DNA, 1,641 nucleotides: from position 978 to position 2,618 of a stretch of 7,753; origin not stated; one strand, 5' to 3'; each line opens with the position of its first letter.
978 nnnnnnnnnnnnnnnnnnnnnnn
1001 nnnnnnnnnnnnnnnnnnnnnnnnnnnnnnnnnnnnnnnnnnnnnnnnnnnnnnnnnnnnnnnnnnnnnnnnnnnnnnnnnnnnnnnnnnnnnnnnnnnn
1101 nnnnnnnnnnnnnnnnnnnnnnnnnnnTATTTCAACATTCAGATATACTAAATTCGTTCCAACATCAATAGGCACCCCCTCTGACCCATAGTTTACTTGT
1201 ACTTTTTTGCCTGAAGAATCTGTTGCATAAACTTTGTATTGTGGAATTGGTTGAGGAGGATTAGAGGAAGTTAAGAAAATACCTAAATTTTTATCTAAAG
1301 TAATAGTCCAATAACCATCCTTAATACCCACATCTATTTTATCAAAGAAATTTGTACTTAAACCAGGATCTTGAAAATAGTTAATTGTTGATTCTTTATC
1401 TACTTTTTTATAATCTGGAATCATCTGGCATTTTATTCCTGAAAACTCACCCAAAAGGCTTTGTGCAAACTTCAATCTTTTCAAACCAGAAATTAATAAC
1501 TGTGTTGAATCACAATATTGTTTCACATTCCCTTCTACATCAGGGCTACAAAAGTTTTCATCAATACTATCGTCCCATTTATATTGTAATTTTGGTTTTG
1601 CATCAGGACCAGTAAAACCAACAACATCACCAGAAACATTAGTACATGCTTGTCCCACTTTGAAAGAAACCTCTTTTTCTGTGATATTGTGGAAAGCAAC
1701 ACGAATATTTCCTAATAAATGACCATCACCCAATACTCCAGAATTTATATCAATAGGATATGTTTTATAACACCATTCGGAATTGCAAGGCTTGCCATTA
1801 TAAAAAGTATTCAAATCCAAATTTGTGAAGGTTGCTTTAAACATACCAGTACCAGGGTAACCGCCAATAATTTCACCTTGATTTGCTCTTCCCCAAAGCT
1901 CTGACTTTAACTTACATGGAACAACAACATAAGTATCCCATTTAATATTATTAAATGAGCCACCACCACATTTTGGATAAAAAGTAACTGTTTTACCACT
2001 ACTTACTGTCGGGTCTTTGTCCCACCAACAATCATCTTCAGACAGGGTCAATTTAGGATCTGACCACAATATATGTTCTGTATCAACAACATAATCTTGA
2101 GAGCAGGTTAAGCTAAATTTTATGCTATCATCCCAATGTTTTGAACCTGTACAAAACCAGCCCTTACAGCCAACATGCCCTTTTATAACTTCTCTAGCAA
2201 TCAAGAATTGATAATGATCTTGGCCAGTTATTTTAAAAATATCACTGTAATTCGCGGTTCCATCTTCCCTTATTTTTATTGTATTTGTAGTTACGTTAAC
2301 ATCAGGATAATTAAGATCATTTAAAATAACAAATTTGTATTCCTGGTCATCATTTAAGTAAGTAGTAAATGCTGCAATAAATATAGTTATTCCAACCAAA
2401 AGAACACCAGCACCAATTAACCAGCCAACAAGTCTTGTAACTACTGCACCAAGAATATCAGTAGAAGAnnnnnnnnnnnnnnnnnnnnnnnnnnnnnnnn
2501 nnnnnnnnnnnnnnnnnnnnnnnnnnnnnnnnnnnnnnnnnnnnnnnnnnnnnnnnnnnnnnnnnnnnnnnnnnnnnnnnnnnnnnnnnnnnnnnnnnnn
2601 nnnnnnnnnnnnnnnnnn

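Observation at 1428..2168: Compact Cys/Trp-rich module with a repeated K-x-W-D-[DT]...C motif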

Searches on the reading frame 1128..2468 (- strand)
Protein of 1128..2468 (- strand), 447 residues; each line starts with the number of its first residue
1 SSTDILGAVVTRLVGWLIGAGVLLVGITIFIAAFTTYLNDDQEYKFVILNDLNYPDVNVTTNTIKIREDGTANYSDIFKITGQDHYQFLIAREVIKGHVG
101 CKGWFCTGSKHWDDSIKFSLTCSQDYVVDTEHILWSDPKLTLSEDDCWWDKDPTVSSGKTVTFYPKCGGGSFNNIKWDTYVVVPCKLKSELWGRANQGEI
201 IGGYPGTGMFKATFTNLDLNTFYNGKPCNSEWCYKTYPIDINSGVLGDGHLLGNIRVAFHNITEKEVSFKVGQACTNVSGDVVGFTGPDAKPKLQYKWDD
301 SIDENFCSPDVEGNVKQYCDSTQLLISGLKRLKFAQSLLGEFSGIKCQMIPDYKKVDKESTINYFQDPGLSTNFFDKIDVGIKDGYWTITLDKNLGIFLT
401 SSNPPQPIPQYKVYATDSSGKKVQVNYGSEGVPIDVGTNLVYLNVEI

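Call 5: search_protein_families(library=pfam, proteins=[window:1128-2468:-], max_evalue=1)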
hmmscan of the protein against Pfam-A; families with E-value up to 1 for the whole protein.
window:1128-2468:- (447 aa): 0 families

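Call 6: search_solved_structures(query=window:1128-2468:-, max_evalue=10)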
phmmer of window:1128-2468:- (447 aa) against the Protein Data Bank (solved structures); distinct sequences matched with E-value up to 10: 4.
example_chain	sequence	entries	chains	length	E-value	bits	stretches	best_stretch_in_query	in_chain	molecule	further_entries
1yal_A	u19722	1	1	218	0.15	14.2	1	375-438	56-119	CHYMOPAPAIN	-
1yea_A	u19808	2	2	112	0.65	12.1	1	278-339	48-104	CYTOCHROME C | Cytochrome c iso-2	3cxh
2b0z_B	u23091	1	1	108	0.77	11.9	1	264-339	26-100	Cytochrome c iso-1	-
9y6s_5o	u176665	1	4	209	1.8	10.7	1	347-384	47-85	Dynein axonemal light chain 1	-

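Call 14: search_protein_families(library=phrogs, proteins=[window:1128-2468:-], max_evalue=0.1)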
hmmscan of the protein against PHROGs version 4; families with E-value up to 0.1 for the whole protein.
window:1128-2468:- (447 aa): 0 families

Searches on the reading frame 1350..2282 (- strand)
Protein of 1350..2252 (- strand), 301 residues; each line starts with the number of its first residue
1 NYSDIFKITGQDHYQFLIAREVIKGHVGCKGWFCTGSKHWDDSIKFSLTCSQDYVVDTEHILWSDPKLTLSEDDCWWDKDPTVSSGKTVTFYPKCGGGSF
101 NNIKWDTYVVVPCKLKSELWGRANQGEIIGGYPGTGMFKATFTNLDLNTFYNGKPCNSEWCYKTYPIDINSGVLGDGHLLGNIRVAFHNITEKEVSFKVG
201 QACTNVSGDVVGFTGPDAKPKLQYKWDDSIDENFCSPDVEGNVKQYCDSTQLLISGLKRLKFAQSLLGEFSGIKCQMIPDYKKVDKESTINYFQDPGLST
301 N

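Call 5: search_protein_families(library=pfam, proteins=[window:1428-2168:-], max_evalue=1)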
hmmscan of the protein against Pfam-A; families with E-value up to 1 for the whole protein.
window:1428-2168:- (247 aa): 1 family
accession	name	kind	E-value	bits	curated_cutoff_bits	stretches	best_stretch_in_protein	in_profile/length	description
PF01707.22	Peptidase_C9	-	0.083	12.9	25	0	17-54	89-126/202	Peptidase family C9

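Call 7: find_homologous_proteins(query=window:1350-2252:-, max_evalue=0.001)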
Query window:1350-2252:-: 483 candidates shared short words with the query, none scored E <= 0.001.

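Call 54: find_homologous_proteins(query=A4, max_evalue=0.001)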
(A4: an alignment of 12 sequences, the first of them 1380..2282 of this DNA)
Query A4 (12 sequences): 2155 candidates shared short words with the query, none scored E <= 0.001.

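Call 58: search_solved_structures(query=A4, max_evalue=10)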
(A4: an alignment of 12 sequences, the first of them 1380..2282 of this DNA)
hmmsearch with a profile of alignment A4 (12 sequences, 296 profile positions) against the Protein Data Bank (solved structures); distinct sequences matched with E-value up to 10: 1.
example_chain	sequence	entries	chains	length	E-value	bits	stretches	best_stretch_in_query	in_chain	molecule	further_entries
6nuk_A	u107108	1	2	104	0.79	12.4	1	128-202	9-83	Ferredog-Diesel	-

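Call 61: search_protein_families(library=pfam, alignment_id=A4, max_evalue=1)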
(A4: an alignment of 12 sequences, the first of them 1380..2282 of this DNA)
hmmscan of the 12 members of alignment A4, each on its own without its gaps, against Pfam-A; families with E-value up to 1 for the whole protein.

A. member 1, window:1380-2282:- (301 aa): 1 family
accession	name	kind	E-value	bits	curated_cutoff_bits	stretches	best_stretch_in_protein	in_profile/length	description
PF01707.22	Peptidase_C9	-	0.13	12.3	25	0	55-92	89-126/202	Peptidase family C9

B. families by the number of members that match (of 12 scanned): 4 families
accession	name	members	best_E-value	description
PF04022.17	Staphylcoagulse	1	0.093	Staphylocoagulase repeat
PF06745.19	ATPase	1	0.11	KaiC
PF01707.22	Peptidase_C9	1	0.13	Peptidase family C9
PF13390.11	DUF4108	1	0.16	Protein of unknown function (DUF4108)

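Call 63: predict_structure(alignment_id=A5)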
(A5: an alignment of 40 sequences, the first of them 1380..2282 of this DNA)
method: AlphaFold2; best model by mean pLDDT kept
length: 301 residues; sequences in the alignment: 40
mean_pLDDT: 70.4   pTM: 0.47
mean pLDDT of the five models: 70.4, 69.5, 69.2, 69.1, 68.7
residues with pLDDT >= 90: 31; 70-90: 136; 50-70: 82; < 50: 52
segments of 3 or more residues with pLDDT < 50: 1-21, 45-48, 132-147, 297-301
pLDDT, mean of each block of 10 residues (from residue 1): 38 45 77 61 50 80 92 75 76 96 76 75 82 45 47 76 80 75 55 77 62 84 71 72 84 78 86 85 64 51 43
secondary structure, 60 per line:
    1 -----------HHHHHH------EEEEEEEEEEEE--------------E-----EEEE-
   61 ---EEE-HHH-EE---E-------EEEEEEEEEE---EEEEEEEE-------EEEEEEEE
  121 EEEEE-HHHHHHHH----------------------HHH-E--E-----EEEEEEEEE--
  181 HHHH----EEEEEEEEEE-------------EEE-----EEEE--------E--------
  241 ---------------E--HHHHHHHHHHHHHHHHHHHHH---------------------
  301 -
elements in order: H12-17 E24-35 E56-59 E64-66 E85-94 E98-105 E113-125 H127-134 E170-178 H181-184 E189-198 E212-214 E220-223 H259-279

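Call 65: fold_search(model_id=the predicted structure, library=pdb)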
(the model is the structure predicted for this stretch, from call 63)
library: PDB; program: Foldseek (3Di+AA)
matches with E <= 10: 344; with E <= 0.001: 0
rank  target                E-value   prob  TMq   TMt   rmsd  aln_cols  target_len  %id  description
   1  3wmp_A                2.2e-01  0.15  0.14  0.27   8.0       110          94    8  Crystal structure of SLL-2 (released 2015-01-14)
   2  2ce6                  3.8e-01  0.38  0.19  0.43   6.0       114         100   10  Structure of Helix Pomatia agglutinin with no ligands (released 2006-05-15)
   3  7eel_H                3.8e-01  0.23  0.19  0.32   6.4       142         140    8  Cyanophage Pam1 capsid asymmetric unit (released 2021-10-20)
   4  4y9v_A                4.0e-01  0.38  0.19  0.10   7.0       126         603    8  Gp54 tailspike of Acinetobacter baumannii bacteriophage AP22 in complex with A. baumannii capsular saccharide (released 2017-02-01)
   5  8pdz_A                4.3e-01  0.03  0.07  0.16  15.9       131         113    8  Recombinant Ena3A L-Type endospore appendages (released 2023-11-08)
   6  2bs8                  4.5e-01  0.04  0.07  0.11  20.1       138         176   11  Crystal structure of F17b-G in complex with N-acetyl-D-glucosamine (released 2005-08-19)
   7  4ru5_A                5.3e-01  0.35  0.18  0.10   6.2       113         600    5  Crystal Structure of the Pseudomonas phage phi297 tailspike gp61 (released 2015-11-18)
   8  4mtm                  6.0e-01  0.15  0.17  0.28  13.6       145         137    6  Crystal structure of the tail fiber gp53 from Acinetobacter baumannii bacteriophage AP22 (released 2014-10-01)
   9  4q56_A                7.5e-01  0.16  0.16  0.36   7.7       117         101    8  Structure of Helix aspersa agglutinin with natural glycosylation and N-acetyl-alpha-D-galactosamine (GalNAc) (released 2015-10-14)
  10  4ru5_C                7.9e-01  0.33  0.19  0.11   5.0       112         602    5  Crystal Structure of the Pseudomonas phage phi297 tailspike gp61 (released 2015-11-18)
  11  5n2b_A                7.9e-01  0.14  0.16  0.27   9.5       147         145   11  The crystal structure of Burkholderia pseudomallei antigen and type I fimbria protein BPSL1626. (released 2018-01-17)
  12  4b9c                  9.3e-01  0.10  0.13  0.22   8.9       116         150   15  Biomass sensoring modules from putative Rsgi-like proteins of Clostridium thermocellum resemble family 3 carbohydrate-bi (released 2013-09-11)
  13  6ct8                  9.8e-01  0.28  0.17  0.20   5.1        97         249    6  Selenomethionine structure of N-truncated R2-type pyocin tail fiber at 2.6 angstrom resolution (released 2019-02-20)
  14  2cgy_A                9.8e-01  0.18  0.17  0.38   7.4       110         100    9  STRUCTURE OF HELIX POMATIA AGGLUTININ WITH FORSMANN ANTIGEN (released 2007-03-13)
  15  8pn9_E                9.8e-01  0.14  0.16  0.10   7.1       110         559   13  Structure of human oligosaccharyltransferase OST-A complex bound to NGI-1 (released 2024-05-08)
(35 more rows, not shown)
